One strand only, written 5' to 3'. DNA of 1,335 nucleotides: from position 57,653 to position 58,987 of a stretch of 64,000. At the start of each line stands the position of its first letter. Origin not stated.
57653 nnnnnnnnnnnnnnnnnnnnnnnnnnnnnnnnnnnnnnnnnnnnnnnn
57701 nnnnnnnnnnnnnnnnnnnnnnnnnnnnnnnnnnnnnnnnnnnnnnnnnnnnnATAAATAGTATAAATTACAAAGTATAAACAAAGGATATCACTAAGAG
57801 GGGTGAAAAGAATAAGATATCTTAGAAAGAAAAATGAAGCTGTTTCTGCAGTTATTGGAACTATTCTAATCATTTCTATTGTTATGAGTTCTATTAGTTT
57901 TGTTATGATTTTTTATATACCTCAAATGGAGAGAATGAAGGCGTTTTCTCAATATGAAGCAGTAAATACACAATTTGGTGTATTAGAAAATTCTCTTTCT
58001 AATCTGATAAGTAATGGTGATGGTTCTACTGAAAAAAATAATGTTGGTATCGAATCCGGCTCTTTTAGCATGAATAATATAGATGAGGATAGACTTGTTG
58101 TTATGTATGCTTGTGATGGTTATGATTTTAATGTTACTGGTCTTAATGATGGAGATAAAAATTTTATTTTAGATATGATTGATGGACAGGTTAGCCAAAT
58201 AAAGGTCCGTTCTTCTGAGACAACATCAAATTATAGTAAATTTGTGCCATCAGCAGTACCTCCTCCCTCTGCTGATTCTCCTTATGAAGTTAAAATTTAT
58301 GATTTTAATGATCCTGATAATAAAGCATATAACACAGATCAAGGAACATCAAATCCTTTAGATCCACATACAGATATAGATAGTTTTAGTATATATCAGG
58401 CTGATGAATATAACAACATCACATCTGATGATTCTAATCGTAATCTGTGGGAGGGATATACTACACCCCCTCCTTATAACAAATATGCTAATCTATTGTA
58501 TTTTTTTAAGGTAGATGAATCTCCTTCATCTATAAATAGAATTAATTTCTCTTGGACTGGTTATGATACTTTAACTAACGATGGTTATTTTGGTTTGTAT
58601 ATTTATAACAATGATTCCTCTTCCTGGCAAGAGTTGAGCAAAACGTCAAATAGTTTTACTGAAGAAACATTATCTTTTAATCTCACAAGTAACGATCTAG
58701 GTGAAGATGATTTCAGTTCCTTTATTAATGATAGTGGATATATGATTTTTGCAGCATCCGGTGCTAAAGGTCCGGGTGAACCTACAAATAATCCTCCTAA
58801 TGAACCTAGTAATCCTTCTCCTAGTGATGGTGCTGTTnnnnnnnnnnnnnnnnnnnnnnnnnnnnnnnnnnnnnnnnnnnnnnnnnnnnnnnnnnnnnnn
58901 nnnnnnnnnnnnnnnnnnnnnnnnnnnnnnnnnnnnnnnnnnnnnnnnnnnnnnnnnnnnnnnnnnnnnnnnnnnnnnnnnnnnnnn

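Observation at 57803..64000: Two giant paralogous proteins combine an archaeal type-IV-pilin-like N-terminus with internal Hint (intein/BIL-like) domains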

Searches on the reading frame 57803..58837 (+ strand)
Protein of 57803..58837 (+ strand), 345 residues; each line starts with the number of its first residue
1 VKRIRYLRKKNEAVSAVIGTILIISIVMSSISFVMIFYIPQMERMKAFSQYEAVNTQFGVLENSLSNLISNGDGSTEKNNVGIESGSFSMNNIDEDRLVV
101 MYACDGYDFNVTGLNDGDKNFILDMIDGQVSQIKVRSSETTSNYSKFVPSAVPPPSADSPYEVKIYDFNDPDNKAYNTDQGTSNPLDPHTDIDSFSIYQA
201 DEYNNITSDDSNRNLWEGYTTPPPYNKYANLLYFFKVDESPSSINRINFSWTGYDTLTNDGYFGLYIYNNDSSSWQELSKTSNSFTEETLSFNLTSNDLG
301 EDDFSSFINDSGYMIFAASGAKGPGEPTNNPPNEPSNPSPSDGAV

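Call 40: search_protein_representatives(alignment_id=A2)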
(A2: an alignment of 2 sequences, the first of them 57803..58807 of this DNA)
Query: 2 sequences, 349 profile positions. Proteins with E-value up to 0.001 (for the whole library): 385; up to 1e-10: 146; up to 1e-30: 12. The best 150 are listed.
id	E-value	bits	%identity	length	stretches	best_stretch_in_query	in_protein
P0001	9.7e-188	640.3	-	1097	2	1-348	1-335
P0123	8.8e-88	311.5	-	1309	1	9-347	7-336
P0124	3.2e-73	263.7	-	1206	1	8-346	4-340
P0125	1.8e-63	231.6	-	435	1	12-345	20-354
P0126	1.7e-61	225.1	-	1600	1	6-321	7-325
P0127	5.9e-51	190.4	-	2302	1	4-284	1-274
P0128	1.8e-50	188.9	-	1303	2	167-345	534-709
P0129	1.2e-45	173.0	-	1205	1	11-344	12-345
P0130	4.7e-42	161.1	-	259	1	4-261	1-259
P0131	8.3e-42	160.3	-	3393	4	168-344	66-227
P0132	9.6e-39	150.3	-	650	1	11-285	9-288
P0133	1.9e-35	139.5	-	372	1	7-303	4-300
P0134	3.0e-28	115.7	-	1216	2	12-131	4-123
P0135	1.3e-25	107.1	-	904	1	5-128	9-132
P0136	3.0e-23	99.3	-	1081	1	168-335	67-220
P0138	1.3e-22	97.2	-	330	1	11-126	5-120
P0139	2.1e-22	96.5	-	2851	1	166-333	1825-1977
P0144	1.6e-20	90.3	-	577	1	6-138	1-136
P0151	3.1e-19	86.1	-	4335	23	244-332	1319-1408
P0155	5.1e-18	82.1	-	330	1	10-139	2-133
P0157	9.2e-18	81.3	-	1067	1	9-176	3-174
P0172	1.2e-15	74.3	-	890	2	9-120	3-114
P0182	6.8e-15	71.8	-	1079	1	8-146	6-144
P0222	1.8e-12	63.9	-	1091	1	9-139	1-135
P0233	4.6e-12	62.5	-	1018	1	11-141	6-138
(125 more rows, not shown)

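Call 47: find_encoding_contigs(protein=P0123, flank=10000, max_places=3)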
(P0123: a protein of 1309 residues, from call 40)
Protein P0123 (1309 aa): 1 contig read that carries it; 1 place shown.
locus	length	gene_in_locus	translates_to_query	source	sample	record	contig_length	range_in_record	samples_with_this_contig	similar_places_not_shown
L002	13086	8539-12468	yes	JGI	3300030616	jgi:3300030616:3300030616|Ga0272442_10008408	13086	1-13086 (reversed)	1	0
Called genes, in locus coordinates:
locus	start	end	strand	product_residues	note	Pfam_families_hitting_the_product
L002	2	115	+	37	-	?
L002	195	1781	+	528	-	PF00112:Peptidase_C1, PF18911:PKD_4 (faint), PF00801:PKD (weak)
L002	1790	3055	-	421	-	PF12679:ABC2_membrane_2, PF12698:ABC2_membrane_3, PF01061:ABC2_membrane, PF12730:ABC2_membrane_4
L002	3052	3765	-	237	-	PF00005:ABC_tran, PF13304:AAA_21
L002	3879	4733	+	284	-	-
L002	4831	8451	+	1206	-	PF23960:DUF7289, PF01079:Hint (faint), PF05203:Hom_end_hint (faint), PF07591:PT-HINT (faint), PF08517:AXH (faint), PF07495:Y_Y_Y (weak)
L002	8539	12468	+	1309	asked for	PF23960:DUF7289 (faint), PF08517:AXH (faint), PF01079:Hint (faint), PF05203:Hom_end_hint (faint), PF07591:PT-HINT (faint)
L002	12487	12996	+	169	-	-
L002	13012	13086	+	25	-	?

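Call 59: find_encoding_contigs(protein=P0126, flank=10000, max_places=2)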
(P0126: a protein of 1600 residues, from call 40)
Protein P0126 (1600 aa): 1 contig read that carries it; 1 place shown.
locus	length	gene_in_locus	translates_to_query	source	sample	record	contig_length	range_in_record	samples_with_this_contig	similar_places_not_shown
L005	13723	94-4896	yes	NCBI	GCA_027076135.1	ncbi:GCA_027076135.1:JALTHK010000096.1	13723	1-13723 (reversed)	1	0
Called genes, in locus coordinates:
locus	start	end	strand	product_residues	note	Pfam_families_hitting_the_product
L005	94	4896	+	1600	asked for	PF23960:DUF7289 (weak), PF13385:Laminin_G_3, PF00801:PKD, PF18911:PKD_4, PF01079:Hint, PF05203:Hom_end_hint (weak), PF07591:PT-HINT, PF07495:Y_Y_Y, +5 more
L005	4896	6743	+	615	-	PF23928:DUF7266, PF10102:DUF2341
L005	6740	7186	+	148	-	-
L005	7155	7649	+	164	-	-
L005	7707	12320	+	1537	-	PF07705:CARDB (weak), PF01079:Hint, PF05203:Hom_end_hint (weak), PF07591:PT-HINT (weak), PF14623:Vint, PF01079:Hint (weak), PF05203:Hom_end_hint (weak), PF07591:PT-HINT (weak), +2 more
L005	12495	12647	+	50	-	-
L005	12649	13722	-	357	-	?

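Call 60: find_encoding_contigs(protein=P0129, flank=10000, max_places=2)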
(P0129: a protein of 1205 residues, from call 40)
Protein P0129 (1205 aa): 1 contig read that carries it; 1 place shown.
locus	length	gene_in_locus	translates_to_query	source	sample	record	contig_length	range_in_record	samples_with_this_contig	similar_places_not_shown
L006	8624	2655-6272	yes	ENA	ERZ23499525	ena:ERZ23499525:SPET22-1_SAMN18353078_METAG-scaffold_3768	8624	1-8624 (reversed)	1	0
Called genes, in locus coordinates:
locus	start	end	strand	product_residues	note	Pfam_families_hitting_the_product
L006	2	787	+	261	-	?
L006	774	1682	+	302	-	PF00482:T2SSF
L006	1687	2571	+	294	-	PF00482:T2SSF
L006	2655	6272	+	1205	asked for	PF00041:fn3 (faint), PF16656:Pur_ac_phosph_N (faint), PF23376:Fn3_VIN3 (faint), PF07591:PT-HINT, PF07591:PT-HINT, PF14623:Vint (weak), PF07495:Y_Y_Y, PF23960:DUF7289 (weak), +5 more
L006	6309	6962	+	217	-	-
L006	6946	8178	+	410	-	PF10102:DUF2341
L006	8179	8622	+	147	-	?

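Call 61: find_encoding_contigs(protein=P0127, flank=10000, max_places=2)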
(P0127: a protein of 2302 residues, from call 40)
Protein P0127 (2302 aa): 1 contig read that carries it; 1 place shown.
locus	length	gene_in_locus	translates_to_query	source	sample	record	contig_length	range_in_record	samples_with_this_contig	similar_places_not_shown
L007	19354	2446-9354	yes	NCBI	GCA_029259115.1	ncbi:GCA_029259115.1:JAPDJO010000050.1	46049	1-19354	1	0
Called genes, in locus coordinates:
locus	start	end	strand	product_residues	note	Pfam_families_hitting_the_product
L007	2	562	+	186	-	?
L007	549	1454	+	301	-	PF00482:T2SSF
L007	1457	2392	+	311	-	PF00482:T2SSF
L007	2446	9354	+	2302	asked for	PF23960:DUF7289, PF13385:Laminin_G_3, PF00054:Laminin_G_1 (faint), PF02973:Sialidase (weak), PF13385:Laminin_G_3, PF00041:fn3 (weak), PF10102:DUF2341, PF07495:Y_Y_Y, +2 more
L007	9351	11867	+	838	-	PF23928:DUF7266 (weak), PF10102:DUF2341, PF13385:Laminin_G_3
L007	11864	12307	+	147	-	-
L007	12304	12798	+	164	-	-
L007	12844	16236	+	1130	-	PF01079:Hint, PF05203:Hom_end_hint (weak), PF07591:PT-HINT, PF14623:Vint, PF14890:Intein_splicing (weak), PF18998:Flg_new_2, PF01079:Hint (weak), PF07591:PT-HINT, +3 more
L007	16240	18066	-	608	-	-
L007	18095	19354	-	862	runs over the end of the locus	PF22352:K319L-like_PKD (faint), PF00801:PKD, PF18911:PKD_4, PF00656:Peptidase_C14, PF01650:Peptidase_C13 (weak)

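Call 62: search_protein_families(library=pfam, proteins=[L007:2-559:+, L006:2-784:+, L007:9351-11864:+, L007:11864-12304:+, L007:12304-12795:+, L007:12844-16233:+], max_evalue=0.1)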
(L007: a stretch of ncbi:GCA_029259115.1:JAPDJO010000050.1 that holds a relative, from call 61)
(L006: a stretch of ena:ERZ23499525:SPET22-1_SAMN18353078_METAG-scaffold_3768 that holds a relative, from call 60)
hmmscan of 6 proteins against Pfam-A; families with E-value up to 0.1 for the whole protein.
L007:2-559:+ (186 aa): 4 families
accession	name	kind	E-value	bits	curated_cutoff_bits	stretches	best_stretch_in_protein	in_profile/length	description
PF00437.27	T2SSE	-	5.3e-16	58.7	24.9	1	1-173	210-369/370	Type II/IV secretion system protein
PF23989.1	PilB3_C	-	2.8e-08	34.3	27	1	108-177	3-71/83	PilB3-like, C-terminal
PF06936.16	Selenoprotein_S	-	0.022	15.1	29.8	1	128-169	104-145/192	Selenoprotein S (SelS)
PF15576.11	DUF4661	-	0.051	13.9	27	1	124-174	119-165/253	Domain of unknown function (DUF4661)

L006:2-784:+ (261 aa): 2 families
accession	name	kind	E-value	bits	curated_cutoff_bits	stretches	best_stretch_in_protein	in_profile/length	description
PF00437.27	T2SSE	-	2e-30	106.1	24.9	1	1-247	146-368/370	Type II/IV secretion system protein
PF23989.1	PilB3_C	-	7.8e-08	32.8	27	1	183-252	3-71/83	PilB3-like, C-terminal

L007:9351-11864:+ (838 aa): 3 families
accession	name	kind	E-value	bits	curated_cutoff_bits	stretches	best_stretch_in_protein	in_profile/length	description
PF10102.14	DUF2341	-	4.4e-25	88.4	23.4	1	224-303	1-82/84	Domain of unknown function (DUF2341)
PF13385.13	Laminin_G_3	-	1.2e-19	71.4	27.6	1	591-742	1-150/151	Concanavalin A-like lectin/glucanases superfamily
PF23928.1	DUF7266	-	8.7e-07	29.2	27.6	1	3-109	2-105/145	Family of unknown function (DUF7266)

L007:11864-12304:+ (147 aa): 3 families
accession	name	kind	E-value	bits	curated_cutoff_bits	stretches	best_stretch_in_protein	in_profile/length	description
PF23959.1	DUF7288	-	0.0027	18.6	27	1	5-109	2-117/184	Family of unknown function (DUF7288)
PF01006.25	HCV_NS4a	-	0.0045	17.1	27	1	13-42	3-32/55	Hepatitis C virus non-structural protein NS4a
PF23923.1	DUF7262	-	0.051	14.5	27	1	7-59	7-55/132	Family of unknown function (DUF7262)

L007:12304-12795:+ (164 aa): 2 families
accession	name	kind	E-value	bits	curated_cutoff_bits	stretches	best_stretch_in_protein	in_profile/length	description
PF18982.5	JetA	-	0.00091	18.3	26.2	1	92-141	230-279/434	Wadjet protein JetA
PF04891.17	NifQ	-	0.056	14.3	27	1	76-108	101-133/159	NifQ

L007:12844-16233:+ (1130 aa): 11 families
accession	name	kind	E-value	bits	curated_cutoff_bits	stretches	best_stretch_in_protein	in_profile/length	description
PF07591.16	PT-HINT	-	1.2e-23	84.3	27.7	2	478-590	3-123/137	Pretoxin HINT domain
PF14890.11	Intein_splicing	-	9.1e-19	68.2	35.8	3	477-560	1-93/155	Intein splicing domain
PF01079.26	Hint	-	4.2e-18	66.2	29.7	2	468-571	11-115/213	Hint module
PF14623.11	Vint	-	4.3e-16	59.6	27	2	470-557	2-80/166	Hint-domain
PF05203.21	Hom_end_hint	-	4.7e-16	59.9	32.1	2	470-502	1-33/228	Hom_end-associated Hint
PF18998.6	Flg_new_2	-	6.3e-13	49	23.6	1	618-686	2-71/73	Divergent InlB B-repeat domain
PF08517.17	AXH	-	3.2e-09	37.8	33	1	471-546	1-84/116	Ataxin-1 and HBP1 module (AXH)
PF13403.11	Hint_2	-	5e-09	37.1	28.4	2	469-521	1-60/147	Hint domain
PF07705.17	CARDB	-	0.00043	20.9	22.7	1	121-222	3-99/101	CARDB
PF23958.1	DUF7287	-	0.0022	19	27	1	22-69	9-56/157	Family of unknown function (DUF7287)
PF09479.16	Flg_new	-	0.038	14.6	27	1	636-682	14-64/65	Listeria-Bacteroides repeat domain (List_Bact_rpt)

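Call 73: predict_structure(alignment_id=A5)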
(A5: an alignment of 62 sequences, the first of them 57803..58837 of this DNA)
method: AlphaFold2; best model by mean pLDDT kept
length: 345 residues; sequences in the alignment: 62
mean_pLDDT: 64.4   pTM: 0.37
mean pLDDT of the five models: 64.4, 63.2, 63.0, 62.8, 62.5
residues with pLDDT >= 90: 37; 70-90: 128; 50-70: 75; < 50: 105
segments of 3 or more residues with pLDDT < 50: 95-103, 139-153, 207-221, 275-331
pLDDT, mean of each block of 10 residues (from residue 1): 55 80 97 96 94 90 86 81 76 48 66 84 87 62 32 52 84 82 71 83 55 38 52 85 79 52 68 47 31 32 27 26 39 54 63
secondary structure, 60 per line:
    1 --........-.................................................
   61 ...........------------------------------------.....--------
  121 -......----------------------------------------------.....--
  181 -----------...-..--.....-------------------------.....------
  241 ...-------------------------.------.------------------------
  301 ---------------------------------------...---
elements in order: H3-10 H12-71 E108-112 E122-127 E174-178 H200-204 E230-234

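Call 81: list_cluster_members(proteins=[P0144, P0157, P0172, P0182, P0222, P0233, P0138, P0155, P0126, P0127])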
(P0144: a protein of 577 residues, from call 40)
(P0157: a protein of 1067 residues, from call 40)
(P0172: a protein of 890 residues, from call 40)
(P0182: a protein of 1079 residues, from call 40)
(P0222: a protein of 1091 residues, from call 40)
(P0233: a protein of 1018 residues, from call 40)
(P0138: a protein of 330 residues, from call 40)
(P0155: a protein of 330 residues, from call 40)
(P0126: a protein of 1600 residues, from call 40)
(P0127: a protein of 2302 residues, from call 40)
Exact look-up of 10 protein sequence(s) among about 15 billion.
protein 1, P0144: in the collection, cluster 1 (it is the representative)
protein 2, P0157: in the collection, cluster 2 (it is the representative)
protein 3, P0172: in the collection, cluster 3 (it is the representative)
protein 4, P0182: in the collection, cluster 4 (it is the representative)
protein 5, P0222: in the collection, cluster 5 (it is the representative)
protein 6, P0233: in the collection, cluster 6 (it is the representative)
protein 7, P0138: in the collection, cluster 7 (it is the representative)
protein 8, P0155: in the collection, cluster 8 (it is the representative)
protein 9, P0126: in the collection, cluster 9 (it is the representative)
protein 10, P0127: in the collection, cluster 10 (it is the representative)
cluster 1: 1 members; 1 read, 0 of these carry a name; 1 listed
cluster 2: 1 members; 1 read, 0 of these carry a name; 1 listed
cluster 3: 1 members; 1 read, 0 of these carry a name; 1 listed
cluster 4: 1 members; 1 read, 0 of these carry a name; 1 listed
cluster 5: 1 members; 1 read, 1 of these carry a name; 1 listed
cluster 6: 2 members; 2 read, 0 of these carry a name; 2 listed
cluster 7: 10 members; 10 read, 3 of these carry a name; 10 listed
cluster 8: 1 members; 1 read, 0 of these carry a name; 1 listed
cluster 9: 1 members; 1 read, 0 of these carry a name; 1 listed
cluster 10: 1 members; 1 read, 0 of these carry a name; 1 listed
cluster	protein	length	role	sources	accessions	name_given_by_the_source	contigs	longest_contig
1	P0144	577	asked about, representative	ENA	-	-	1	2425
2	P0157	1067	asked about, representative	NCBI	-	-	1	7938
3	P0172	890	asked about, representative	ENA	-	-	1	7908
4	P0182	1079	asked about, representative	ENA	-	-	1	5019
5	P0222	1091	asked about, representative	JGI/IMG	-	hypothetical protein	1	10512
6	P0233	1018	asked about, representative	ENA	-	-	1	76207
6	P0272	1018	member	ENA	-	-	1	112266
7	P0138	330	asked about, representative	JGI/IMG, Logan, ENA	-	-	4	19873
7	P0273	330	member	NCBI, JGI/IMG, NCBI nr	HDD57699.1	MAG TPA: hypothetical protein ENF43_04195 [Thermoplasmatales archaeon] | hypothetical protein [Thermoplasmatales archaeon]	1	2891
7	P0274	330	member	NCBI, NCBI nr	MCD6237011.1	MAG: hypothetical protein J7K13_03560 [Thermoplasmata archaeon] | hypothetical protein [Thermoplasmata archaeon]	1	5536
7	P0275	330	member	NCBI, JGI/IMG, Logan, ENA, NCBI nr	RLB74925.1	MAG: hypothetical protein DRH15_14870 [Deltaproteobacteria bacterium]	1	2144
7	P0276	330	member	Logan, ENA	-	-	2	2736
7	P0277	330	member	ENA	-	-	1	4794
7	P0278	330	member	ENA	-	-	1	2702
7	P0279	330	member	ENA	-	-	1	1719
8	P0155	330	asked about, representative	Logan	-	-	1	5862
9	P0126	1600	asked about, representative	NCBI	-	-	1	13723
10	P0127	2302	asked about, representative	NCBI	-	-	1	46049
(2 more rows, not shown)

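Call 82: find_encoding_contigs(protein=P0233, flank=10000, max_places=2)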
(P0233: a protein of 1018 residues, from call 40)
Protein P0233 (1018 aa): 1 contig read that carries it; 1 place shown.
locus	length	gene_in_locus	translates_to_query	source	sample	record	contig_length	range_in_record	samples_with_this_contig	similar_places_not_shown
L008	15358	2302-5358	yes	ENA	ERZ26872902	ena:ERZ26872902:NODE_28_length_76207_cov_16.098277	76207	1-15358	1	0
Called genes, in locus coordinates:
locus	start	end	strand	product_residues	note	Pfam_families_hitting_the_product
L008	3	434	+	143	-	?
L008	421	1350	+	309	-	PF00482:T2SSF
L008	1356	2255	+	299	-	PF00482:T2SSF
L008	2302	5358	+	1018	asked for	PF23960:DUF7289 (faint), PF01079:Hint, PF05203:Hom_end_hint (weak), PF07591:PT-HINT, PF14623:Vint (weak), PF14890:Intein_splicing (faint), PF19190:BACON_2 (weak), PF22544:HYDIN_VesB_CFA65-like_Ig, +1 more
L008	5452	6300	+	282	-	-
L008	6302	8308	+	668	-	PF23928:DUF7266, PF10102:DUF2341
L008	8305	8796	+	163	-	-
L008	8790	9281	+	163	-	-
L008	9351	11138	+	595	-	PF01079:Hint, PF05203:Hom_end_hint (weak), PF07591:PT-HINT, PF08517:AXH (faint), PF14623:Vint, PF05203:Hom_end_hint (weak), PF07591:PT-HINT, PF14623:Vint, +2 more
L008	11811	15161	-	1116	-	PF00801:PKD (weak), PF18911:PKD_4 (weak), PF23722:Beta-sand_DEX1 (faint), PF07495:Y_Y_Y (faint), PF00801:PKD, PF18911:PKD_4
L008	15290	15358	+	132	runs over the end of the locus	PF01201:Ribosomal_S8e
